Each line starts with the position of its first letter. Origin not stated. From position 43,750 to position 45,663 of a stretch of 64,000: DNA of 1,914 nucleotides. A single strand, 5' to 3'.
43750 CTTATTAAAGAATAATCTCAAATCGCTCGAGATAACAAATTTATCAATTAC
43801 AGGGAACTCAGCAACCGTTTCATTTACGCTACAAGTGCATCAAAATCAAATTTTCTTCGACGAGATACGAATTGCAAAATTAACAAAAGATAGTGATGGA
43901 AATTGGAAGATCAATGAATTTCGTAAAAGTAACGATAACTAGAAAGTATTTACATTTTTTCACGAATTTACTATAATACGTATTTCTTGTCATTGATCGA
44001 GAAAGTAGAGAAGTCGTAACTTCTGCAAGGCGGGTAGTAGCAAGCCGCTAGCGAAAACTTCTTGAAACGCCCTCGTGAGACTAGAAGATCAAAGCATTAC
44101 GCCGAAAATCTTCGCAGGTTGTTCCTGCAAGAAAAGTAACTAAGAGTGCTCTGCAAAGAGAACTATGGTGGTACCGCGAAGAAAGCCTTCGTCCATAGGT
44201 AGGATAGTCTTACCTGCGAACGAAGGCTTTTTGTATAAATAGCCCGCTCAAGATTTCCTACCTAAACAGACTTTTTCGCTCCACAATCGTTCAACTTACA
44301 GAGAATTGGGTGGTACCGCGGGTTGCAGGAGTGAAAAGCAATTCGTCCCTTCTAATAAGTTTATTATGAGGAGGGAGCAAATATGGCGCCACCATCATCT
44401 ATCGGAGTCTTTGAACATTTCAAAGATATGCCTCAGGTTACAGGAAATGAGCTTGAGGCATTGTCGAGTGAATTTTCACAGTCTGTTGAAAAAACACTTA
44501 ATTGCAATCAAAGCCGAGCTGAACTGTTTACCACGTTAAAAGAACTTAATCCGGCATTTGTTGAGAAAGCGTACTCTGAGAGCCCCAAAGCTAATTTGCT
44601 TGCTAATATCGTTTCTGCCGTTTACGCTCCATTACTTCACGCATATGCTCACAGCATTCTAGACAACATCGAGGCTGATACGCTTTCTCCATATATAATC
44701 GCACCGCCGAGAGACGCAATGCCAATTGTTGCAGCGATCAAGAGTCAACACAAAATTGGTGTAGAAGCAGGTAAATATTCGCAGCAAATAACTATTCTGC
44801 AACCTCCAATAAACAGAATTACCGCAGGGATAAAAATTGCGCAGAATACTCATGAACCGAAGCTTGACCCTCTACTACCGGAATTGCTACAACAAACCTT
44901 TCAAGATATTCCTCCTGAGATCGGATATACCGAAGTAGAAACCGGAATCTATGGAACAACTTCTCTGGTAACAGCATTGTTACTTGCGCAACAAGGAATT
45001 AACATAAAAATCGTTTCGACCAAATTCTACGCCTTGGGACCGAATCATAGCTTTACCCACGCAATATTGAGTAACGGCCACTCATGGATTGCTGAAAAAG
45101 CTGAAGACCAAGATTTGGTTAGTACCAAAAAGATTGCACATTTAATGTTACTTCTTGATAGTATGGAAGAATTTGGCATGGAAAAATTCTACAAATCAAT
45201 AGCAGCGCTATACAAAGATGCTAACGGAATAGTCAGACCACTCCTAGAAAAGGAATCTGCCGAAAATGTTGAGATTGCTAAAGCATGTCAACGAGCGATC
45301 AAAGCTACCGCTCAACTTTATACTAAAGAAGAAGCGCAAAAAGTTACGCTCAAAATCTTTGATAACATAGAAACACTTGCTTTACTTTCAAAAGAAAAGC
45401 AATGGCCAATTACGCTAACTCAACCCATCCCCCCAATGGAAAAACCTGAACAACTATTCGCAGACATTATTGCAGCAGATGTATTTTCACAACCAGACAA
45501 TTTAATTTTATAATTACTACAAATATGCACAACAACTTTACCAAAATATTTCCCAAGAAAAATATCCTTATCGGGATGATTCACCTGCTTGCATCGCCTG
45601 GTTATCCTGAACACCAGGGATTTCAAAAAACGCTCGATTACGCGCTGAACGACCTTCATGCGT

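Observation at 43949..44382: T-box leader with two copies of the T-box consensus upstream of a hypothetical-BtpA-argS operon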

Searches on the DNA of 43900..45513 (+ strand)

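Call 4: search_rna_families(source=window, start=43900, end=44450, threshold=evalue, max_evalue=10, show_alignments=5)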
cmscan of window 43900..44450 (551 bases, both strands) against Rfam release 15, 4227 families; matches with E-value up to 10: 5.
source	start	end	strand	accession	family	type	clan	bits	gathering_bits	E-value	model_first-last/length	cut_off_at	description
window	43984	44199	+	RF00230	T-box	Cis-reg; leader;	-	69.2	93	5.7e-15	1-219/219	no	T-box leader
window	44181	44236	+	RF02847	Ref64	Gene; sRNA;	-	19.6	44.3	0.48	1-69/69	no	Enterococcus sRNA 64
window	44317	44340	-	RF02888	BtsR1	Gene; sRNA;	-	14.5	66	4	1-51/51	no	Bacillus sRNA 1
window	44180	44244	-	RF01813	rdlD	Gene; antitoxin;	-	13.8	50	7.2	1-66/66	no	rdlD antitoxin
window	44401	44450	-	RF01253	snR46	Gene; snRNA; snoRNA; HACA-box;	CL00021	13.2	43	5.7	84-197/197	5'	Small nucleolar RNA snR46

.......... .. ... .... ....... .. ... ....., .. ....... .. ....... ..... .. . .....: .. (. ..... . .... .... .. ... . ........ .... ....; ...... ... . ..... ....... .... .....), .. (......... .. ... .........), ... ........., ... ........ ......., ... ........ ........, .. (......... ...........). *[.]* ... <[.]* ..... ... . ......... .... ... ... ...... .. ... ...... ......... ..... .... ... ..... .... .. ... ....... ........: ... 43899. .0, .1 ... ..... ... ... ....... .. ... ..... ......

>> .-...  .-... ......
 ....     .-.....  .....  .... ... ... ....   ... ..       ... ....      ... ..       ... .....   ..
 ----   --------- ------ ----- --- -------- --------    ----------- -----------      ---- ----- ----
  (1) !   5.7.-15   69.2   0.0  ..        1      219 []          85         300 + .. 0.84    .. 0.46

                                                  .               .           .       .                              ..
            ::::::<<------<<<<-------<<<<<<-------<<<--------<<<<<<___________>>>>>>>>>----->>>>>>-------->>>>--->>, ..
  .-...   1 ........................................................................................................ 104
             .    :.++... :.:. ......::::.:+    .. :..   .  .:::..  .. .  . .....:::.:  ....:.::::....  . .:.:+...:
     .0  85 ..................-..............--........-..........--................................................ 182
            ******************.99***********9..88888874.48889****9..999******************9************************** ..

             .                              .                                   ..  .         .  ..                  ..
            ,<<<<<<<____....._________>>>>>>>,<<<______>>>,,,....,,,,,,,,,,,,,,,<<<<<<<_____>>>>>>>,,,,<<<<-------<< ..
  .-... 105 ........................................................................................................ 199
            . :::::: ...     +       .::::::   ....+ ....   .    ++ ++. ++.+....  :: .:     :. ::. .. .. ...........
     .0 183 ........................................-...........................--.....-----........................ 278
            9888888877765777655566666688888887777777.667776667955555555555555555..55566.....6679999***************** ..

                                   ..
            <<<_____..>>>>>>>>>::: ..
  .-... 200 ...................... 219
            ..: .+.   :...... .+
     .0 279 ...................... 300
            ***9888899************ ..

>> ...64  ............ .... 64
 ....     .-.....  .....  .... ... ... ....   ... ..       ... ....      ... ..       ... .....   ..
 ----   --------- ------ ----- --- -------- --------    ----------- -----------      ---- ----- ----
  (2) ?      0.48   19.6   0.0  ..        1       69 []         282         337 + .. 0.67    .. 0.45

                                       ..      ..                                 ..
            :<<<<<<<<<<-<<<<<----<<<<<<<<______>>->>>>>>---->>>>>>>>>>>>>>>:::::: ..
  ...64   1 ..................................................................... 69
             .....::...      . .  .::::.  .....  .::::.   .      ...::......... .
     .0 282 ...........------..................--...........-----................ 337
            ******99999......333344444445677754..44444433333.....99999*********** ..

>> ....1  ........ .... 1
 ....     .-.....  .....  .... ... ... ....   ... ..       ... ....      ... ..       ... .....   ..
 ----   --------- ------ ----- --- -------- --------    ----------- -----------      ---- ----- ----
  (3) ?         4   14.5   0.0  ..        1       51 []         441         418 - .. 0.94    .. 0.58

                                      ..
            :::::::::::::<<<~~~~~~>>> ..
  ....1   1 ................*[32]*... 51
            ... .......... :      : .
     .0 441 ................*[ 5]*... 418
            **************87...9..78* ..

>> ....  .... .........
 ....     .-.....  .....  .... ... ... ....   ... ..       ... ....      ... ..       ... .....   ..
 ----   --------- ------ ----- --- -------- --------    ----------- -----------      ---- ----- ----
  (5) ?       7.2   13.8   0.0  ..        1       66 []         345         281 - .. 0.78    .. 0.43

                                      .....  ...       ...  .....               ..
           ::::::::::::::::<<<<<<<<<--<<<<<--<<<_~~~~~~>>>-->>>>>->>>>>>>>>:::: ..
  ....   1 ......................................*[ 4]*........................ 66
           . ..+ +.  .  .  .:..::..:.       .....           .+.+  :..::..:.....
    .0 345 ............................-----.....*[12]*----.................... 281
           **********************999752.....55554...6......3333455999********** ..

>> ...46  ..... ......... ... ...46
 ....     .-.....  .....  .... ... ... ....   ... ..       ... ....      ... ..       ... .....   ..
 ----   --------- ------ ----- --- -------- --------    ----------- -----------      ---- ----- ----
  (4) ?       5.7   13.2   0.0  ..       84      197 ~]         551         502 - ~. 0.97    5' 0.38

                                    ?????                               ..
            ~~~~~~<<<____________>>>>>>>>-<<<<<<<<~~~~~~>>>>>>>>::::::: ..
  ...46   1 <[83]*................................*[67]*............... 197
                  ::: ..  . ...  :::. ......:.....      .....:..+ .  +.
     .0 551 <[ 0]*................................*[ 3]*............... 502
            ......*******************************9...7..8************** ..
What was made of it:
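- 43998..44075 (+): Stem I, the decoding domain. The base helix is CGAG 43998-44001 with CUCG 44072-75. The specifier CGC is at 44068-70. The conserved AGUA and GAA loop elements are present. The Rfam alignment covers it (call 4).
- On Translational T-box, copy 2: There is no second Rfam match (call 4).
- Rfam RF00230 scores 69.2 bits at E = 6e-15 (call 4). No second Rfam hit was found (call 4). No second Rfam match was found (call 4).
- Tried and rejected: Only the permissive scan did (call 4).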

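Call 15: search_rna_families(sources=[L001, L002, L003], threshold=evalue, max_evalue=0.01, show_alignments=0)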
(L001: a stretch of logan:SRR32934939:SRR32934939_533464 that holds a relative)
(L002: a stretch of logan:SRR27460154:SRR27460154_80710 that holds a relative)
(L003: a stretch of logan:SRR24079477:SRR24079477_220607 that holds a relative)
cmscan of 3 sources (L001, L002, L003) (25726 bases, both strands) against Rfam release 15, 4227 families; matches with E-value up to 0.01: 3.
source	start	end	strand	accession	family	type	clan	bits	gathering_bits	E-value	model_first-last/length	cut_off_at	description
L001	2001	2216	+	RF00230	T-box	Cis-reg; leader;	-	69.2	93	2.7e-13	1-219/219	no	T-box leader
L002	1322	1538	+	RF00230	T-box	Cis-reg; leader;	-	69.2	93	2.6e-13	1-219/219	no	T-box leader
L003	5652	5860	+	RF00230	T-box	Cis-reg; leader;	-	67.6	93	6.7e-13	1-219/219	no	T-box leader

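Call 23: search_rna_families(sources=[L004, L005, L006, L008, L009, L010, L011, L012, L014, L016, L017, L018, L019], threshold=evalue, max_evalue=1, show_alignments=0)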
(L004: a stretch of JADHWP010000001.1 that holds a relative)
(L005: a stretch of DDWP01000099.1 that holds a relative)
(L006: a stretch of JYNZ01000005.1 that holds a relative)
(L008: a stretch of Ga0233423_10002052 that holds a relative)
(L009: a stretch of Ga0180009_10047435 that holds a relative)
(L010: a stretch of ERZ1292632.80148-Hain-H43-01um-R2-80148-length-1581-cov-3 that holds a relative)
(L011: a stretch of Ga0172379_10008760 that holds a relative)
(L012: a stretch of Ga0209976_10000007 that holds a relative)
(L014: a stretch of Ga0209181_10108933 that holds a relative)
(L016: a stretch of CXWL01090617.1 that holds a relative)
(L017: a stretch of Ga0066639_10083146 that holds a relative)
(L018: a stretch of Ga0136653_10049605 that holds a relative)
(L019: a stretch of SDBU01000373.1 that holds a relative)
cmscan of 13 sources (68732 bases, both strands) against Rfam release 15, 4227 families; matches with E-value up to 1: 25.
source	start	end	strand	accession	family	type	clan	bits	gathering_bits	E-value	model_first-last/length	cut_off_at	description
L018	1200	1464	+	RF00230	T-box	Cis-reg; leader;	-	82.7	93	2.3e-16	1-219/219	no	T-box leader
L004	3712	3785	+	RF00005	tRNA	Gene; tRNA;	CL00001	70.4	29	2.5e-13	1-71/71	no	tRNA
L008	1454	1526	+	RF00005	tRNA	Gene; tRNA;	CL00001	69.8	29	3.8e-13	1-71/71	no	tRNA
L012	3453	3525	+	RF00005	tRNA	Gene; tRNA;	CL00001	68.6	29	7.9e-13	1-71/71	no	tRNA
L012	3279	3351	+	RF00005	tRNA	Gene; tRNA;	CL00001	68.2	29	1e-12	1-71/71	no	tRNA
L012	3568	3641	+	RF00005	tRNA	Gene; tRNA;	CL00001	66.2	29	3.8e-12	1-71/71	no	tRNA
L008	1536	1608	+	RF00005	tRNA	Gene; tRNA;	CL00001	65.5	29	5.8e-12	1-71/71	no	tRNA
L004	3798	3871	+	RF00005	tRNA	Gene; tRNA;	CL00001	62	29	5.3e-11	1-71/71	no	tRNA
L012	3361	3433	+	RF00005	tRNA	Gene; tRNA;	CL00001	61.4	29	7.7e-11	1-71/71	no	tRNA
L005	5719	5792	-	RF00005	tRNA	Gene; tRNA;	CL00001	56.9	29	1.3e-09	1-71/71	no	tRNA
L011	3571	3801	+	RF00230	T-box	Cis-reg; leader;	-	51.5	93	2.6e-08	1-219/219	no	T-box leader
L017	1230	1432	+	RF00230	T-box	Cis-reg; leader;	-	44.4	93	1.7e-06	1-219/219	no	T-box leader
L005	3597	3777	+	RF00230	T-box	Cis-reg; leader;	-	42.9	93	4.2e-06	1-219/219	no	T-box leader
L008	1198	1407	+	RF00230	T-box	Cis-reg; leader;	-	40.9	93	1.4e-05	1-219/219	no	T-box leader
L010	18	231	+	RF00230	T-box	Cis-reg; leader;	-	37.6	93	9.4e-05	1-219/219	no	T-box leader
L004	3757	3823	+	RF02553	YrlA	Gene; sRNA;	-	32.4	69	0.004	27-81/114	no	Y RNA-like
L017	1391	1470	+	RF00042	CopA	Gene; antisense;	-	31.4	60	0.13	1-92/92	no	CopA-like RNA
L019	3714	3881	+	RF00230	T-box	Cis-reg; leader;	-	30.5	93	0.0065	1-219/219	no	T-box leader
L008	1498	1560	+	RF02553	YrlA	Gene; sRNA;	-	30.4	69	0.016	27-81/114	no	Y RNA-like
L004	3712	3786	-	RF04354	Plastid-ycf2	Cis-reg;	-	30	65.7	0.039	1-75/75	no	Plastid-ycf2 5UTR RNA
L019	5864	5943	-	RF02837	anti-hemB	Gene; sRNA;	-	28.3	49.5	0.016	1-81/81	no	Burkholderia RNA 7 (anti-hemB)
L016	1213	1292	-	RF02181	ST7-AS2_1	Gene; lncRNA;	-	28.2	80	0.16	1-72/72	no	ST7 antisense RNA 2 conserved region 1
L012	3319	3389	+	RF02553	YrlA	Gene; sRNA;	-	26.4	69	0.23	23-85/114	no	Y RNA-like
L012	3473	3628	+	RF02553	YrlA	Gene; sRNA;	-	26.2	69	0.26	1-114/114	no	Y RNA-like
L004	3798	3872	-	RF04354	Plastid-ycf2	Cis-reg;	-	25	65.7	0.89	1-75/75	no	Plastid-ycf2 5UTR RNA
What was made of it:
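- On T-box leader (RF00230), copy 1: Relatives score 30-83 bits (calls 15, 23).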

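Call 79: build_rna_model(alignment_id=A5, structure=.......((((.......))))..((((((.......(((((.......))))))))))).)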
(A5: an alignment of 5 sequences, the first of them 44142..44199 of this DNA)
Model R1 built from alignment A5 (5 sequences, 61 columns); structure: as given.
model positions 54; base pairs 15; branch points 1; effective number of sequences 2.6; information 1.028 bits per position. Calibrated on 0.2 Mb of random sequence (short: E-values are rough).
structure used (alignment columns):
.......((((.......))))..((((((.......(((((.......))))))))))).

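Call 80: search_with_rna_model(model_id=R1, sources=[window, L002, L003, L004, L005, L006, L008, L009, L010, L011, L012, L014, L016, L017, L018, L019, L020, L022, L023, L025, L026, L027], max_evalue=1, show_alignments=0, make_alignment=true)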
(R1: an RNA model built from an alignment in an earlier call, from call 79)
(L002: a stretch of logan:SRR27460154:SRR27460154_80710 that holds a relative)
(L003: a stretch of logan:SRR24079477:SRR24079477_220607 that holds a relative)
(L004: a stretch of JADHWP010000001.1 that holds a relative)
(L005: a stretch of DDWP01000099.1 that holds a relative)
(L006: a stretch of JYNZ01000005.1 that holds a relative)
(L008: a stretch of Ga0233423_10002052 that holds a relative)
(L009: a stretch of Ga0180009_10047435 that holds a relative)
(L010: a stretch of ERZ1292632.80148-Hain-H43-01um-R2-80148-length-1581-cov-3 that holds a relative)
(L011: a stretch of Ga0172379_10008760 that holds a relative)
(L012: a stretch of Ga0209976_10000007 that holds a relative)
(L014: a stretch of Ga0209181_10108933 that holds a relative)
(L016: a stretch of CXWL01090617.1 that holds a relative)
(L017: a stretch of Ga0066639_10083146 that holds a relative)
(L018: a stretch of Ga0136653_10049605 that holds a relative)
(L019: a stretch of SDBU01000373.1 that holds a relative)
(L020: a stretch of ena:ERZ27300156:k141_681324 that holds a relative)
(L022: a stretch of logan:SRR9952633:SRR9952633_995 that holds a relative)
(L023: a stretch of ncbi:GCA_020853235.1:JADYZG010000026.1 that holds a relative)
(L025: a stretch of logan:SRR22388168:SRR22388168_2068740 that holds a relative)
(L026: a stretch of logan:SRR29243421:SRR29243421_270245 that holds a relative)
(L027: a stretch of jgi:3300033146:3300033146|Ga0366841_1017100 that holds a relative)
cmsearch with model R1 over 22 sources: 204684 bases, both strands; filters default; matches with E-value up to 1: 12.
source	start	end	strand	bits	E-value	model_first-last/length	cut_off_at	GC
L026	3916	3969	+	80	1.3e-16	1-54/54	no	0.5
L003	5806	5860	+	77.3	5.6e-16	1-54/54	no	0.47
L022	4913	4969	+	75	1.9e-15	1-54/54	no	0.56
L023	4914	4970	+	72.9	6.4e-15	1-54/54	no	0.54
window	44142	44199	+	70.3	2.5e-14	1-54/54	no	0.5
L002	1481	1538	+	70.3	2.5e-14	1-54/54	no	0.5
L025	3926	3976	+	47.2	7.9e-09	1-54/54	no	0.47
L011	3739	3800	+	35.2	5.4e-06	1-54/54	no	0.42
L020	1580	1646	+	23.6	0.003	1-54/54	no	0.4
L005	3721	3777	+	21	0.013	1-54/54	no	0.4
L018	1409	1464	+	18.4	0.054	1-54/54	no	0.43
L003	5901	5972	+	16.3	0.17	1-54/54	no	0.53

Alignment A6: 12 matches aligned to the model, 98 columns, each read 5' to 3' on its own strand. Consensus structure (alignment columns), stored with it:
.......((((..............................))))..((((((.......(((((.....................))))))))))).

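Call 81: search_with_rna_model(model_id=R1, source=window, start=43900, end=44450, filters=off, max_evalue=10, show_alignments=3)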
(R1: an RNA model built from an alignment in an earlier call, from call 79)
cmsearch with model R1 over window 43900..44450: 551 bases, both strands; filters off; matches with E-value up to 10: 19.
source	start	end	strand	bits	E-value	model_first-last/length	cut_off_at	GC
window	44142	44199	+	70.3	6.8e-17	1-54/54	no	0.5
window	44309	44348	+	9.6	0.017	26-49/54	no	0.57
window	44124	44167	-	2.4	0.87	1-54/54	no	0.41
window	44383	44395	-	1.2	1.7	24-51/54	no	0.62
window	44052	44076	-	0.9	2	1-54/54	no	0.48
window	44113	44128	+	0.6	2.4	34-47/54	no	0.62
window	43925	43980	+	0.4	2.7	1-54/54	no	0.23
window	43999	44030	+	-0.2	3.7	1-54/54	no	0.44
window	44103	44114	-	-0.5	4.3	36-46/54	no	0.42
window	44369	44430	+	-1.3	6.5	1-54/54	no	0.44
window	44298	44317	-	-1.5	7.6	29-47/54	no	0.5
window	44250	44255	+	-1.8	8.9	1-54/54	no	0.17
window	44129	44136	+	-1.8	8.9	1-54/54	no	0.25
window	43983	43988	-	-1.8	8.9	1-54/54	no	0.17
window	44053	44061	+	-1.8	8.9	37-45/54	no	0.33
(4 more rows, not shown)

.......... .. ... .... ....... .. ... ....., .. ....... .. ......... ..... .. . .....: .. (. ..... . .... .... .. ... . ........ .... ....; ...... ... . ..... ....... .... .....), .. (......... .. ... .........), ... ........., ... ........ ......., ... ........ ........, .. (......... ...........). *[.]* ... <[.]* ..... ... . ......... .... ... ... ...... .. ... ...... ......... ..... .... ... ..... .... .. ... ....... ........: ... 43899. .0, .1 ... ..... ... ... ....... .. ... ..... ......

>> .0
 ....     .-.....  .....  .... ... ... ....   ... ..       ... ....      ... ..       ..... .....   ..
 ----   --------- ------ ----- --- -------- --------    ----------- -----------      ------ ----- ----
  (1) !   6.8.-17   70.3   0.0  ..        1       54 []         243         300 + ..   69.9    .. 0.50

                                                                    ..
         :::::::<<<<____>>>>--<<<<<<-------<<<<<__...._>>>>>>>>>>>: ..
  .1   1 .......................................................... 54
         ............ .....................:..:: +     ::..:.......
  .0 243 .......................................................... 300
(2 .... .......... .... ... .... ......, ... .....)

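Call 86: build_rna_model(alignment_id=A8, structure=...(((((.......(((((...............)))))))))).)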
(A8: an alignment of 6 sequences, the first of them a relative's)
Model R2 built from alignment A8 (6 sequences, 46 columns); structure: as given.
model positions 41; base pairs 10; branch points 0; effective number of sequences 6; information 0.974 bits per position. Calibrated on 0.2 Mb of random sequence (short: E-values are rough).
structure used (alignment columns):
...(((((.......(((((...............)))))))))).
